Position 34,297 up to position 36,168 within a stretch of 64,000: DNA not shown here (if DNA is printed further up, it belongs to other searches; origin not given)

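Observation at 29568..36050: Large serine recombinase reading into the 3' end of tRNA-Met: putative integrated element with undetermined left end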

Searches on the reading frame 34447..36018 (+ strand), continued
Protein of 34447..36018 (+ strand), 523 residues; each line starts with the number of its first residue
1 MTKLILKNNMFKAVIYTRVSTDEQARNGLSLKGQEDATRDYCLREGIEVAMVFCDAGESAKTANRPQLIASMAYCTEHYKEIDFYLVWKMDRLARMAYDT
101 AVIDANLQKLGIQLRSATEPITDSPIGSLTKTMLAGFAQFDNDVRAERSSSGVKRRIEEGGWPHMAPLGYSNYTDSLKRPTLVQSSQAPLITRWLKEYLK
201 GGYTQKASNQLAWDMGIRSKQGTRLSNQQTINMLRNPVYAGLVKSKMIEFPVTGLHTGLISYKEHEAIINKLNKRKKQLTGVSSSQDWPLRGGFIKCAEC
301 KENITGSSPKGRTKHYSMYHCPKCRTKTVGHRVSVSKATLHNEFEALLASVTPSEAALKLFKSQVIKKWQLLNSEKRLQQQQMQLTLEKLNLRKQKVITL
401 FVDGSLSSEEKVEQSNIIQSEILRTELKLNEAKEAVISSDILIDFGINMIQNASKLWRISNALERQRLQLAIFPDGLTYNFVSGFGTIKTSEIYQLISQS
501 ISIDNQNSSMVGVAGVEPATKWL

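Call 47: search_dna_similar(query=window:34474-36015:+, collection=phages, mode=protein, max_rows=40, max_evalue=1e-10)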
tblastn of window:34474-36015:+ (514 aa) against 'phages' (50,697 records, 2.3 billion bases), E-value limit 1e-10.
Records with a match: 289; places in all: 289; records where one place covers at least 80% of the query: 89.
Best place of each record, by identity: <60% 289.
By first word of the organism name: Staphylococcus 91; Streptococcus 79; Bacteriophage 22; Bacillus 17; Lactococcus 12; Listeria 8; Clostridium 6; Paenibacillus 5; Faecalibacterium 4; Geobacillus 3; and 24 more.
By host as written in the record: - 47; Staphylococcus aureus 34; Staphylococcus epidermidis 9; Listeria monocytogenes 6; Lactococcus lactis SMQ-86 4; Faecalibacterium prausnitzii 4; Staphylococcus hominis 4; Lactococcus lactis 3; and 138 more.
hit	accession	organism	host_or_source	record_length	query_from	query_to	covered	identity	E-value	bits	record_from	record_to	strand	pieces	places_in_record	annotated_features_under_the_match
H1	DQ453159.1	Geobacillus virus E2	Geobacillus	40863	1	479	93%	26.0%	3e-27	122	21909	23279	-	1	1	putative recombinase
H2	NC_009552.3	Geobacillus virus E2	Geobacillus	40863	1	479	93%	26.0%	3e-27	122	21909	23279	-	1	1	integrase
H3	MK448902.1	Streptococcus phage Javan308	Streptococcus mitis B6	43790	3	447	87%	26.7%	5e-19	97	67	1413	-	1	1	putative integrase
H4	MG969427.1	Anoxybacillus phage A403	Anoxybacillus caldiproteolyticus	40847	2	463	90%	25.2%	3e-27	122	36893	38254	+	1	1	site-specific recombinase for integration and excision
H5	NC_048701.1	Anoxybacillus phage A403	Anoxybacillus caldiproteolyticus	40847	2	463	90%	25.2%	3e-27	122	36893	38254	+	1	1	integrase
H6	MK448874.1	Streptococcus phage Javan206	Streptococcus equinus JB1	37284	1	425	83%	26.6%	2e-17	92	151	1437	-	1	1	integrase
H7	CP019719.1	Paenibacillus phage phiERICV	Paenibacillus larvae subsp. larvae ...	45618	7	420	81%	26.8%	2e-23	110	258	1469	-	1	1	cisA_1: putative DNA recombinase CisA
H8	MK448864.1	Streptococcus phage Javan180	Streptococcus equi 4047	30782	3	436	84%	25.5%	1e-21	104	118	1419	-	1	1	integrase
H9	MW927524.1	Paenibacillus phage Riker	Paenibacillus larvae ATCC 9545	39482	7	420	81%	26.6%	7e-23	108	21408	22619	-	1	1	serine integrase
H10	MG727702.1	Paenibacillus phage Likha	Paenibacillus larvae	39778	7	420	81%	26.6%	7e-23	108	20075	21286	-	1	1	integrase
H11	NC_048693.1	Paenibacillus phage Likha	Paenibacillus larvae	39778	7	420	81%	26.6%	7e-23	108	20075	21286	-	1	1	integrase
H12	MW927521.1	Paenibacillus phage Norbert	Paenibacillus larvae ATCC 9545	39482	7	420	81%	26.6%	1e-22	108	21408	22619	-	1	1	serine integrase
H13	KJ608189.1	Leuconostoc phage LLC-1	Lactococcus lactis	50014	3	425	82%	25.7%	4e-19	97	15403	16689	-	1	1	integrase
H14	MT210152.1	Bacillus phage vB_Bacillus_1020A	Bacillus sp.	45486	2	464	90%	23.4%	1e-24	114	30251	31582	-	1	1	hypothetical protein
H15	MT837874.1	Bacteriophage sp.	human fecal samples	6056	2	413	80%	26.3%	3e-13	79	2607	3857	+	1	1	record has no annotation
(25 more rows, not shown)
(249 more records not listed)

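Call 49: search_protein_families(library=phrogs, proteins=[L084:6237-8396:-, L084:4867-6237:-, L081:7892-8251:+, L081:8284-8967:-], max_evalue=0.001)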
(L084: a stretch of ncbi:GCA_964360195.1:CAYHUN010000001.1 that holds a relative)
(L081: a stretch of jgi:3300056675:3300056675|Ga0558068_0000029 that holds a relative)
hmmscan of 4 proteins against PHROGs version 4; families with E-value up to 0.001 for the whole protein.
L084:6237-8396:- (719 aa): 0 families

L084:4867-6237:- (456 aa): 0 families

L081:7892-8251:+ (120 aa): 2 families
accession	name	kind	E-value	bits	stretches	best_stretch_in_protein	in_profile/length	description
phrog_26239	-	unknown function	2.1e-09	38.9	1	13-82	18-83/146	-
phrog_4114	-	unknown function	2.9e-08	34.7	1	13-41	7-35/123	-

L081:8284-8967:- (227 aa): 24 families
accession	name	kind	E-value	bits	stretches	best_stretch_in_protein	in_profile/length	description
phrog_119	-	DNA, RNA and nucleotide metabolism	1.3e-15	58.2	1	57-129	187-267/443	HNH endonuclease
phrog_589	-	DNA, RNA and nucleotide metabolism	1.8e-15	58.2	1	42-119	57-141/179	HNH endonuclease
phrog_144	-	DNA, RNA and nucleotide metabolism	8.2e-15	55.9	1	61-123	72-139/175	HNH endonuclease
phrog_1271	-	DNA, RNA and nucleotide metabolism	6.2e-14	53.1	1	55-120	248-319/361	HNH endonuclease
phrog_7785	-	DNA, RNA and nucleotide metabolism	5.2e-11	43.7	1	20-118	16-113/147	HNH endonuclease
phrog_8048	-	DNA, RNA and nucleotide metabolism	8.5e-11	42.6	1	60-120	163-229/273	HNH endonuclease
phrog_5956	-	DNA, RNA and nucleotide metabolism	2e-10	41.5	1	60-128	46-119/138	HNH endonuclease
phrog_740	-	DNA, RNA and nucleotide metabolism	2.1e-10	41.1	1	65-120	30-88/332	HNH endonuclease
phrog_8446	-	DNA, RNA and nucleotide metabolism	3.4e-10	40.9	1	60-115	127-194/211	HNH endonuclease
phrog_14314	-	DNA, RNA and nucleotide metabolism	9e-10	40.3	1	68-123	11-68/252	HNH endonuclease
phrog_333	-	DNA, RNA and nucleotide metabolism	1.2e-09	39.5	1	61-114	21-76/138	HNH endonuclease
phrog_2214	-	DNA, RNA and nucleotide metabolism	3e-09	37.5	1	65-130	185-250/429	HNH endonuclease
phrog_7370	-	DNA, RNA and nucleotide metabolism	6.1e-08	33.8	1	65-121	33-88/115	HNH endonuclease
phrog_16726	-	DNA, RNA and nucleotide metabolism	2.3e-07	31.8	1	65-118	85-142/308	HNH endonuclease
phrog_4581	-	head and packaging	1.1e-06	29.4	1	59-120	51-112/395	terminase small subunit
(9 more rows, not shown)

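Call 50: find_encoding_contigs(protein=P0003, flank=10000, max_places=3)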
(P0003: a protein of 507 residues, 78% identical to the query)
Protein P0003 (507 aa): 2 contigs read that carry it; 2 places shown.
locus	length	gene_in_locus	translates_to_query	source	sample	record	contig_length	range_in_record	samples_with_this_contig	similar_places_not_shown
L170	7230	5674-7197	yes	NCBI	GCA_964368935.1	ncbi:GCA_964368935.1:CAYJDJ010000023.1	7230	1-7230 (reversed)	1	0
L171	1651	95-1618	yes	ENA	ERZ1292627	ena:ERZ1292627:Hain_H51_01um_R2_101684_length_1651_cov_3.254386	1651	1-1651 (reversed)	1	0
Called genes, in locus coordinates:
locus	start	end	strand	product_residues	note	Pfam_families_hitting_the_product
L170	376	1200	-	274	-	-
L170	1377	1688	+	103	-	-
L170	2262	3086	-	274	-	-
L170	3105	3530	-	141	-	-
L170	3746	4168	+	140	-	-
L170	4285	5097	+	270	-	-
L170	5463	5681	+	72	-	-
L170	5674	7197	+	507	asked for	PF00239:Resolvase, PF07508:Recombinase (weak), PF13408:Zn_ribbon_recom (weak)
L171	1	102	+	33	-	?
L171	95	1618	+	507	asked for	PF00239:Resolvase, PF07508:Recombinase (weak), PF13408:Zn_ribbon_recom (weak)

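Call 51: find_encoding_contigs(protein=P0029, flank=10000, max_places=2)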
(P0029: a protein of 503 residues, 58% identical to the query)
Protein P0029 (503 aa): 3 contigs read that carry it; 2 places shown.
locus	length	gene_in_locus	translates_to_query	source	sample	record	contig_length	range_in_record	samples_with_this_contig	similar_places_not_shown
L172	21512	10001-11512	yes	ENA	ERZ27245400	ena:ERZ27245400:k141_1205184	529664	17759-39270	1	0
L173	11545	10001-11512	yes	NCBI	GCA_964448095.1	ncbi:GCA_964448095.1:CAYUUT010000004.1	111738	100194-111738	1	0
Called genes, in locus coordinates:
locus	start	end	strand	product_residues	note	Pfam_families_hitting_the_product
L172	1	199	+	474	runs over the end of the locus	PF03772:Competence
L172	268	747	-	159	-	-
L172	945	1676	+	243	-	PF20772:TACO1_YebC_N, PF01709:Transcrip_reg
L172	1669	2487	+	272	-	PF00459:Inositol_P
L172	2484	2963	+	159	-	PF02075:RuvC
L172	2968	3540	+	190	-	PF01330:RuvA_N, PF00633:HHH (faint), PF14520:HHH_5, PF07499:RuvA_C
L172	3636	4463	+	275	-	-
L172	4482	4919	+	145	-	-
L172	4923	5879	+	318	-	PF01207:Dus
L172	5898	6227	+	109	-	-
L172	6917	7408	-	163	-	PF18967:PycTM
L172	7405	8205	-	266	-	PF00211:Guanylate_cyc (weak)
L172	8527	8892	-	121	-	-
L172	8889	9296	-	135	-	-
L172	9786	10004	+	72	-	-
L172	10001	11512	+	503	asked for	PF00239:Resolvase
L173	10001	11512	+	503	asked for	PF00239:Resolvase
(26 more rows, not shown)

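Call 64: find_encoding_contigs(protein=P0033, flank=10000, max_places=3)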
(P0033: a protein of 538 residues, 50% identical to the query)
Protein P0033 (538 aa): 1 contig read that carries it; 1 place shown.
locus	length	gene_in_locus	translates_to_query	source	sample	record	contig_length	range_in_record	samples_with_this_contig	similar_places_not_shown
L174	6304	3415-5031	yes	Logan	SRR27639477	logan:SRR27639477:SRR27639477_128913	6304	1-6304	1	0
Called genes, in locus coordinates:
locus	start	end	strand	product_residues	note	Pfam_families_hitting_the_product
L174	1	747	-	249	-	?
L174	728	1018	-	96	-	-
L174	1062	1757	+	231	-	PF02586:SRAP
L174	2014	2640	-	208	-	-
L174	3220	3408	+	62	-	-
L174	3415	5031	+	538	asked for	PF00239:Resolvase, PF07508:Recombinase (weak)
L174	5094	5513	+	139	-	-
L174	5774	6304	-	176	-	?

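Call 69: find_related_loci(query=window:34474-36015:+, collection=metagenome_contigs, flank=10000)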
Query window:34474-36015:+ (514 aa) in metagenome_contigs; peptide patterns used: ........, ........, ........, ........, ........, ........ (x = any residue, [..] = any of these).
120 stretches matched a pattern; 16 encode a relative of the query (tblastn E <= 1e-3); 16 distinct loci.
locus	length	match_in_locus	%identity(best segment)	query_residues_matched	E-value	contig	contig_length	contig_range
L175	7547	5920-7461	72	1-514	0e+0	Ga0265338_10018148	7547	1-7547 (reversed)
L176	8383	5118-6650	70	1-514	0e+0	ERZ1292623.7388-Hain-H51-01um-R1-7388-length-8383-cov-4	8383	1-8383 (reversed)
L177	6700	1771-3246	76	1-490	0e+0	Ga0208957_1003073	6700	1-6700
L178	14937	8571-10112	71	1-514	0e+0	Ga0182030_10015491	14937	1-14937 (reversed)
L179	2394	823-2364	69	1-514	0e+0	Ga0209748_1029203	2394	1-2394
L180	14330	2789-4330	70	1-514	0e+0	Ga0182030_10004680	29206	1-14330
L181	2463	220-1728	69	1-506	0e+0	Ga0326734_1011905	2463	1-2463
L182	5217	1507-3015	69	1-506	0e+0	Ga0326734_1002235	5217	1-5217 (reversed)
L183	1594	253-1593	79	1-447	0e+0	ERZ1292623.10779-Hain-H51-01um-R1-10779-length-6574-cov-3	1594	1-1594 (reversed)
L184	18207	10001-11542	66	1-514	0e+0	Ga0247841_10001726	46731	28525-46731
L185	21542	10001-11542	66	1-514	0e+0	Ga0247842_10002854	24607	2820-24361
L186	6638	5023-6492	68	1-490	0e+0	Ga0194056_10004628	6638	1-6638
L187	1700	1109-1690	85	1-194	1e-121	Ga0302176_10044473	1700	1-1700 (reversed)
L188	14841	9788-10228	30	1-156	1e-9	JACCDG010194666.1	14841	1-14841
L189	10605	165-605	30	1-156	1e-9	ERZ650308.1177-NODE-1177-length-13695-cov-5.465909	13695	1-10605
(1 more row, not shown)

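Call 78: search_protein_families(library=pfam, proteins=[L177:114-488:+, L177:494-1159:+, L177:1258-1545:+, L177:3529-4203:+, L177:4286-5101:-, L177:5678-6283:-, L177:6330-6554:+, L186:253-666:+, L186:656-1060:+, L186:1038-1667:+], max_evalue=0.01)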
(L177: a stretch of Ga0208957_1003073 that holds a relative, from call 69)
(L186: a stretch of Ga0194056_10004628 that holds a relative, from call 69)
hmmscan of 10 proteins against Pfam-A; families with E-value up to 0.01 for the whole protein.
L177:114-488:+ (125 aa): 1 family
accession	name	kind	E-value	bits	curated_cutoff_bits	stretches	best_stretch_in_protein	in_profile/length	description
PF03592.21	Terminase_2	-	2.5e-08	35.1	26.1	1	22-72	1-49/141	Terminase small subunit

L177:494-1159:+ (222 aa): 0 families

L177:1258-1545:+ (96 aa): 0 families

L177:3529-4203:+ (225 aa): 0 families

L177:4286-5101:- (271 aa): 0 families

L177:5678-6283:- (201 aa): 0 families

L177:6330-6554:+ (75 aa): 4 families
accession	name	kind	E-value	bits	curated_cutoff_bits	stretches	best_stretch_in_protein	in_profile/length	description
PF01381.28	HTH_3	-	5.1e-11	42.9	23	1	18-71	2-55/55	Helix-turn-helix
PF13560.12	HTH_31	-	7.5e-09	36.2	27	1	13-64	2-54/64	Helix-turn-helix domain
PF12844.13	HTH_19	-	9e-07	29.2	30.2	1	14-74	1-61/64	Helix-turn-helix domain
PF13443.12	HTH_26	-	0.00022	21.9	22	1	17-73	2-59/63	Cro/C1-type HTH DNA-binding domain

L186:253-666:+ (138 aa): 0 families

L186:656-1060:+ (135 aa): 1 family
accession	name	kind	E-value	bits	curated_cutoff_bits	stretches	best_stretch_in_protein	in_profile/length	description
PF18932.5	DUF5681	-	4.1e-12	46.9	27.5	1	13-86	2-70/77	Family of unknown function (DUF5681)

L186:1038-1667:+ (210 aa): 1 family
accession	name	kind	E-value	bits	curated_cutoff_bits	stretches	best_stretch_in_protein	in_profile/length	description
PF13274.11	SocA_Panacea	-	3e-11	44.7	25.7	1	79-185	2-109/113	Antitoxin SocA-like, Panacea domain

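Call 79: search_protein_families(library=pfam, proteins=[L186:1672-2154:+, L186:3996-4679:+, L182:322-945:+, L182:4284-4820:+, L182:4832-5215:+, L084:6237-8396:-, L084:4867-6237:-, L174:2014-2637:-, L174:5094-5510:+, L174:728-1015:-], max_evalue=0.01)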
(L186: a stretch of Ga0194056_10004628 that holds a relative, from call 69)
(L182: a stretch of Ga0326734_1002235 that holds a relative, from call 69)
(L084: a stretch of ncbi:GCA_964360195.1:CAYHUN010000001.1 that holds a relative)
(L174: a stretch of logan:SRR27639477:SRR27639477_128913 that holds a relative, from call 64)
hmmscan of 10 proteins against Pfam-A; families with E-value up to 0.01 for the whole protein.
L186:1672-2154:+ (161 aa): 0 families

L186:3996-4679:+ (228 aa): 0 families

L182:322-945:+ (208 aa): 0 families

L182:4284-4820:+ (179 aa): 1 family
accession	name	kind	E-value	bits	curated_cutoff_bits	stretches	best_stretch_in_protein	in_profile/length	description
PF13274.11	SocA_Panacea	-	2.1e-19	70.9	25.7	1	53-147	1-112/113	Antitoxin SocA-like, Panacea domain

L182:4832-5215:+ (128 aa): 0 families

L084:6237-8396:- (719 aa): 1 family
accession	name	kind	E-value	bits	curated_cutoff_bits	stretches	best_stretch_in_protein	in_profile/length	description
PF08378.17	NERD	-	0.0017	19.3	22.1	1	304-393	2-95/111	Nuclease-related domain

L084:4867-6237:- (456 aa): 0 families

L174:2014-2637:- (207 aa): 0 families

L174:5094-5510:+ (139 aa): 1 family
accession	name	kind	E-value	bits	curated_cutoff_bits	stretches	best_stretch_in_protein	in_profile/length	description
PF18798.6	LPD3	-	2.8e-05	24.7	27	1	26-125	23-113/114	Large polyvalent protein-associated domain 3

L174:728-1015:- (95 aa): 0 families

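Call 97: predict_structure(alignment_id=A6)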
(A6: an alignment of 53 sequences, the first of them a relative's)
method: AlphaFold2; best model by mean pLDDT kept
length: 528 residues; sequences in the alignment: 53
mean_pLDDT: 86.4   pTM: 0.54
mean pLDDT of the five models: 86.4, 86.4, 83.6, 83.6, 82.8
residues with pLDDT >= 90: 290; 70-90: 181; 50-70: 42; < 50: 15
segments of 3 or more residues with pLDDT < 50: 498-502, 524-528
pLDDT, mean of each block of 10 residues (from residue 1): 92 69 90 95 91 89 96 95 87 93 93 87 90 90 93 95 94 96 94 82 94 93 95 94 96 93 65 63 85 89 89 92 94 93 86 83 85 94 94 92 92 90 74 83 90 85 87 87 76 53 55 70 50
secondary structure, 60 per line:
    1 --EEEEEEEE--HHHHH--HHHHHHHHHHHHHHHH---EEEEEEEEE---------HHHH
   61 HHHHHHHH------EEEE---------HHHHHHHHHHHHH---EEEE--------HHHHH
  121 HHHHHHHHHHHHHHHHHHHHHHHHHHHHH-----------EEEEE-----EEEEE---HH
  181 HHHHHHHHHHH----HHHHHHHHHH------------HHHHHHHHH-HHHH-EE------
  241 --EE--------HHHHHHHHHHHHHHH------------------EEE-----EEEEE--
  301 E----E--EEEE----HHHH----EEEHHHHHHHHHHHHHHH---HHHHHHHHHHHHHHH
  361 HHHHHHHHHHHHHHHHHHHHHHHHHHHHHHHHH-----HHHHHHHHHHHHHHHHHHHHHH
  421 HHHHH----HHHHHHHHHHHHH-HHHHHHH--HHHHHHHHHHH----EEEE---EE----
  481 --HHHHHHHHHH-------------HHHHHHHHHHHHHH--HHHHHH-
elements in order: E3-10 H13-17 H20-35 E39-47 H57-68 E75-78 H88-100 E104-107 H116-149 E161-165 E171-175 H179-191 H196-205 H218-226 H228-231 H253-267 E286-288 E294-298 E309-312 H317-320 E325-327 H328-342 H346-393 H399-425 H430-442 H444-450 H453-463 E468-471 H483-492 H506-519 H522-527
